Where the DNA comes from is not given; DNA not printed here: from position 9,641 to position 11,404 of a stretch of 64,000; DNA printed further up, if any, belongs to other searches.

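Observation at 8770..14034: Orphan Mo-bisPGD catalytic subunit coupled to a nitroreductase-fold protein and twin 4-TM proteins instead of Fe-S, heme and chaperone subunits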

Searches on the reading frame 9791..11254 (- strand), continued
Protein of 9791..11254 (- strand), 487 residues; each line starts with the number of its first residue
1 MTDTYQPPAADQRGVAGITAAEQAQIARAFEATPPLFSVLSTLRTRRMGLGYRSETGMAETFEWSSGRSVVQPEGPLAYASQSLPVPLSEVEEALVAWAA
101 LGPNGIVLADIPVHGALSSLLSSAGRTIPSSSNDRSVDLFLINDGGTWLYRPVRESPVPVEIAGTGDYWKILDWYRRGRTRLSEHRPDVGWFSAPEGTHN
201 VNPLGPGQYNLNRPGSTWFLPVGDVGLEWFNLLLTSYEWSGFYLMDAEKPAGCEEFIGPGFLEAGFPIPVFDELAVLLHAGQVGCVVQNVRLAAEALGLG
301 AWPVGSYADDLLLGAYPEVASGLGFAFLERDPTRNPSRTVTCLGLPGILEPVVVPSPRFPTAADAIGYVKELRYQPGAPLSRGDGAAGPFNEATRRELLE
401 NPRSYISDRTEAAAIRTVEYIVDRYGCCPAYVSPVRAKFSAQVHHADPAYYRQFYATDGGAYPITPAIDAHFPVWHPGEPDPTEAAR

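Call 67: search_protein_families(library=pfam, proteins=[P0243, P0248, P0253, P0258, P0265, P0272, P0285, P0294, P0336, P0325], max_evalue=0.01)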
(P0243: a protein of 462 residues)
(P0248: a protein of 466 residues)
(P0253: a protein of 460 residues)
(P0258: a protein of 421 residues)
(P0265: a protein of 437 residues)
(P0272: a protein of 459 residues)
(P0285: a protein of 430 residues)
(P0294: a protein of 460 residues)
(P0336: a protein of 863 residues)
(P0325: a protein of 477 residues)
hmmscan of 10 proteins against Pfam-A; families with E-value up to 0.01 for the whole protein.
P0243 (462 aa): 0 families

P0248 (466 aa): 0 families

P0253 (460 aa): 0 families

P0258 (421 aa): 1 family
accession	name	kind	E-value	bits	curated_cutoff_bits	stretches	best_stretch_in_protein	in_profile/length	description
PF00881.29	Nitroreductase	-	0.00045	20.9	23.5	1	240-267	117-144/167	Nitroreductase family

P0265 (437 aa): 1 family
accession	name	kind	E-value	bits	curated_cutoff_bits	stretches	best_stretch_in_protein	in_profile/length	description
PF00881.29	Nitroreductase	-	0.00083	20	23.5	0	76-185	12-96/167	Nitroreductase family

P0272 (459 aa): 0 families

P0285 (430 aa): 0 families

P0294 (460 aa): 0 families

P0336 (863 aa): 1 family
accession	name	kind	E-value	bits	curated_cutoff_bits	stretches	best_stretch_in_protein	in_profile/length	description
PF09995.15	MPAB_Lcp_cat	-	7.9e-27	95.2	23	1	101-315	26-226/231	ER-bound oxygenase mpaB/B'/Rubber oxygenase, catalytic domain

P0325 (477 aa): 0 families
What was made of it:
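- One distant member is fused to an MpaB/Lcp oxygenase domain (call 67).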

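Call 68: find_homologous_proteins(query=P0258, max_evalue=0.00001)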
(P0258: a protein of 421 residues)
Query P0258 (421 aa): 1501 proteins with E <= 0.00001 among 8000 candidates; the best 120 are listed.
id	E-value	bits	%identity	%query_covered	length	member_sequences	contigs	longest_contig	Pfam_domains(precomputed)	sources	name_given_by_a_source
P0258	7.3e-290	979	100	100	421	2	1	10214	-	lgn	-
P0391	1.7e-244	829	83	100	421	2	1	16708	-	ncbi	ncbi:MAG: hypothetical protein ACUVWO_12850 [Thermodesulfobacteriota bacterium]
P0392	9.3e-192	656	64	99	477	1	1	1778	PF00881.30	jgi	jgi:hypothetical protein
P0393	1.0e-189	649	64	98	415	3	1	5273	-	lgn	-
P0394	5.5e-181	620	62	98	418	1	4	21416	PF00881.30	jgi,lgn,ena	jgi:hypothetical protein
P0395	1.7e-179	615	62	98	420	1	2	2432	-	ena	-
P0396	1.9e-172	592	61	97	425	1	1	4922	PF00881.30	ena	-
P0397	8.6e-168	577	59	99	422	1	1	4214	-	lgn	-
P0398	8.7e-164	563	59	97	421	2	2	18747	-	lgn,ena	-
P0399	3.5e-162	558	56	99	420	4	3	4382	-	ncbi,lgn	-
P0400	1.7e-160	553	56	97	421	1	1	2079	-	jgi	-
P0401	3.9e-157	542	53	99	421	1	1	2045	-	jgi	jgi:hypothetical protein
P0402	9.7e-155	534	53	99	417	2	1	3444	-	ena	-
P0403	1.0e-152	527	57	90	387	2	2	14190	-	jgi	jgi:nitroreductase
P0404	2.3e-152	526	55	99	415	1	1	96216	PF00881.30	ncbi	ncbi:hypothetical protein ACFLUZ_00745 [Chloroflexota bacterium]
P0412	2.3e-136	473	50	97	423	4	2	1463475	-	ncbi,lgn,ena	-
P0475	7.0e-94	333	42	98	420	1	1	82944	-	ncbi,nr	ncbi:MAG: hypothetical protein A2Z75_02270 [Chloroflexi bacterium RBG_13_50_10]|nr:MAG: hypothetical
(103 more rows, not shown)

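Call 69: find_encoding_contigs(protein=P0391, flank=8000, max_places=1)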
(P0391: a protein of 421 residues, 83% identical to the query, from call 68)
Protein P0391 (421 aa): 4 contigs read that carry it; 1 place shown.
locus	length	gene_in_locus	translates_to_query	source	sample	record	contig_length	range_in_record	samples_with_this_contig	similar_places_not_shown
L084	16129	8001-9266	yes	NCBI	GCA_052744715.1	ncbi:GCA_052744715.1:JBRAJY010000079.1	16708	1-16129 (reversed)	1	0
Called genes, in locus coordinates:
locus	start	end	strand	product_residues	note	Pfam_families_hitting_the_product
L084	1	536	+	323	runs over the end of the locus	PF05853:BKACE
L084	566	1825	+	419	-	PF00108:Thiolase_N, PF02803:Thiolase_C, PF22691:Thiolase_C_1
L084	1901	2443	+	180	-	PF07883:Cupin_2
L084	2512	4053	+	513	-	PF00496:SBP_bac_5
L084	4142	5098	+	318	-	PF19300:BPD_transp_1_N, PF00528:BPD_transp_1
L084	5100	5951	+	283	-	PF12911:OppC_N (weak), PF00528:BPD_transp_1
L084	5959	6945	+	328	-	PF00005:ABC_tran, PF02463:SMC_N (weak), PF08352:oligo_HPY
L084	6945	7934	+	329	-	PF00005:ABC_tran, PF08352:oligo_HPY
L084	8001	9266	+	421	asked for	-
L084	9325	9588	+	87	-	-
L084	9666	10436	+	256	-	PF06314:ADC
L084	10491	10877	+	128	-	PF07883:Cupin_2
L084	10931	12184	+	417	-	PF13433:Peripla_BP_5 (weak), PF13458:Peripla_BP_6, PF01094:ANF_receptor, PF13433:Peripla_BP_5 (weak)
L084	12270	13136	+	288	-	PF02653:BPD_transp_2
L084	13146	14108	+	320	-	PF02653:BPD_transp_2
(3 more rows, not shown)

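Call 70: find_encoding_contigs(protein=P0412, flank=8000, max_places=1)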
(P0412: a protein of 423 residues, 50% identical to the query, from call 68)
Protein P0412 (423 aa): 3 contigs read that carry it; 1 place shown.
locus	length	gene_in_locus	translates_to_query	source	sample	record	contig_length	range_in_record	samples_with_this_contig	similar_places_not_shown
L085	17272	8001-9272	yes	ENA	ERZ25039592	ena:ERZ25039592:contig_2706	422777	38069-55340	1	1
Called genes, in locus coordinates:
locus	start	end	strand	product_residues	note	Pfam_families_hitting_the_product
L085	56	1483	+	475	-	PF01523:PmbA_TldD_1st, PF19290:PmbA_TldD_2nd, PF19289:PmbA_TldD_3rd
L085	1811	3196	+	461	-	PF01523:PmbA_TldD_1st, PF19290:PmbA_TldD_2nd, PF19289:PmbA_TldD_3rd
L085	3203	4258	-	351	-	PF01594:AI-2E_transport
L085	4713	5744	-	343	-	PF00962:A_deaminase, PF04055:Radical_SAM (faint), PF19326:AMP_deaminase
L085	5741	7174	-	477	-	PF13520:AA_permease_2, PF00324:AA_permease, PF13906:AA_permease_C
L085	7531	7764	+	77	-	-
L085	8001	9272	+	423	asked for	-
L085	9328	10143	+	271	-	PF06314:ADC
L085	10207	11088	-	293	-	PF00126:HTH_1, PF03466:LysR_substrate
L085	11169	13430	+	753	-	PF00141:peroxidase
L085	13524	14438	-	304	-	PF00486:Trans_reg_C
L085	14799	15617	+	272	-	-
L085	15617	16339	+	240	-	PF01066:CDP-OH_P_transf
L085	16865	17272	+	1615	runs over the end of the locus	PF00270:DEAD, PF04851:ResIII (weak), PF00271:Helicase_C, PF19306:WHD_Lhr, PF08494:DEAD_assoc, PF23236:WHD_2nd_Lhr, PF23235:WHD_3rd_Lhr, PF23234:WHD_4th_Lhr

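Call 71: find_encoding_contigs(protein=P0475, flank=8000, max_places=1)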
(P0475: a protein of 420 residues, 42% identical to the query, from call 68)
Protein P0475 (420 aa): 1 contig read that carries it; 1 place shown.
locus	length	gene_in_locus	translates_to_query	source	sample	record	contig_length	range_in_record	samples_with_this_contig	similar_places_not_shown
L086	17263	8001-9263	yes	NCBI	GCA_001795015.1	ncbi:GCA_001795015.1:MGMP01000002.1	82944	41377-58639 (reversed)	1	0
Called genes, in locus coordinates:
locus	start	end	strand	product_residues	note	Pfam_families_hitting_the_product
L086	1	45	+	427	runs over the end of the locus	PF00989:PAS, PF13426:PAS_9, PF08447:PAS_3, PF00989:PAS, PF08448:PAS_4, PF13426:PAS_9, PF08447:PAS_3, PF00990:GGDEF, +3 more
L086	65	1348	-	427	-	PF06245:DUF1015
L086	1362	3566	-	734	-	PF18072:FGAR-AT_linker, PF00586:AIRS, PF02769:AIRS_C, PF00586:AIRS, PF02769:AIRS_C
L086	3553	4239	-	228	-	PF13507:GATase_5, PF07685:GATase_3, PF01965:DJ-1_PfpI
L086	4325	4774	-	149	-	PF09424:YqeY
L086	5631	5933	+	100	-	PF08734:GYD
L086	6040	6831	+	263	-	PF00378:ECH_1, PF16113:ECH_2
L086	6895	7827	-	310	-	PF00753:Lactamase_B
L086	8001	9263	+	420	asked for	-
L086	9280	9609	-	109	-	-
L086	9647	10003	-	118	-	-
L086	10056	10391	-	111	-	-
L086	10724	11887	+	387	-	-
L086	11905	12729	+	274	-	-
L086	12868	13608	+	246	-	PF01479:S4, PF00849:PseudoU_synth_2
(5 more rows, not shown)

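Call 72: find_encoding_contigs(protein=P0243, flank=8000, max_places=2)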
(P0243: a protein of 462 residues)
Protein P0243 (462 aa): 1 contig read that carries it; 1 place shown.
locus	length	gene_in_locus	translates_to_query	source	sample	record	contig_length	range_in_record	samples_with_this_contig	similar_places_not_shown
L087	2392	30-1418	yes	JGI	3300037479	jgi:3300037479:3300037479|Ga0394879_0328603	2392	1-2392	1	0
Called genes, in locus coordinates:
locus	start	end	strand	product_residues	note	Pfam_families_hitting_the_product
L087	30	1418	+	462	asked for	-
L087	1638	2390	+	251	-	?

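Call 73: find_encoding_contigs(protein=P0248, flank=8000, max_places=2)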
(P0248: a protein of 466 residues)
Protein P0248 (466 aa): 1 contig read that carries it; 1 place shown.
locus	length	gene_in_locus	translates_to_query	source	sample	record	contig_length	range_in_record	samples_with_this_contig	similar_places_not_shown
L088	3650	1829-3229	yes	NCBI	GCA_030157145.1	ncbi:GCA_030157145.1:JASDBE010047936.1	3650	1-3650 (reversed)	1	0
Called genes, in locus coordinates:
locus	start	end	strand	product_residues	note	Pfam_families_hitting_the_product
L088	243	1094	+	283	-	PF00106:adh_short, PF08659:KR, PF13561:adh_short_C2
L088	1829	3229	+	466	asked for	-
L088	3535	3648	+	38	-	?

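Call 74: find_encoding_contigs(protein=P0253, flank=8000, max_places=2)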
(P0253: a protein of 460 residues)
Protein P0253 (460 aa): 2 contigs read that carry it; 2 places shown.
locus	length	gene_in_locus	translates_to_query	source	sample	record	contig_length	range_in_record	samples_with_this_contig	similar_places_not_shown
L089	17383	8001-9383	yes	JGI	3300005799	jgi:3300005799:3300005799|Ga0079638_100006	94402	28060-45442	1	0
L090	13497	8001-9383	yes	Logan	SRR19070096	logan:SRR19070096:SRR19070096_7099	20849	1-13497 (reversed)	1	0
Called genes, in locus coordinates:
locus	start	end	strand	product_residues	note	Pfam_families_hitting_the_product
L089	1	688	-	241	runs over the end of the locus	PF12802:MarR_2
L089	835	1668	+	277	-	-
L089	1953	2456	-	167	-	PF12172:zf-ChsH2, PF01796:OB_ChsH2_C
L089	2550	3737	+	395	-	PF22691:Thiolase_C_1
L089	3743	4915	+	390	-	PF00108:Thiolase_N (weak), PF02803:Thiolase_C (faint), PF22691:Thiolase_C_1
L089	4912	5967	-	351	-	PF02515:CoA_transf_3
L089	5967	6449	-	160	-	PF03061:4HBT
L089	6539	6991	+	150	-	PF01575:MaoC_dehydratas, PF13452:FAS1_DH_region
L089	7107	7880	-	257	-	PF06314:ADC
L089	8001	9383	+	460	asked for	-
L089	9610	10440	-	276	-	PF00892:EamA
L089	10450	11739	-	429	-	PF00753:Lactamase_B, PF12706:Lactamase_B_2, PF16661:Lactamase_B_6, PF10996:Beta-Casp, PF07521:RMMBL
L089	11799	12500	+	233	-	PF00696:AA_kinase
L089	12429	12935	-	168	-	PF12917:YfbR-like, PF13023:HD_3 (weak)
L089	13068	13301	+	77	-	-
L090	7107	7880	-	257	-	PF06314:ADC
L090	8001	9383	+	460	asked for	-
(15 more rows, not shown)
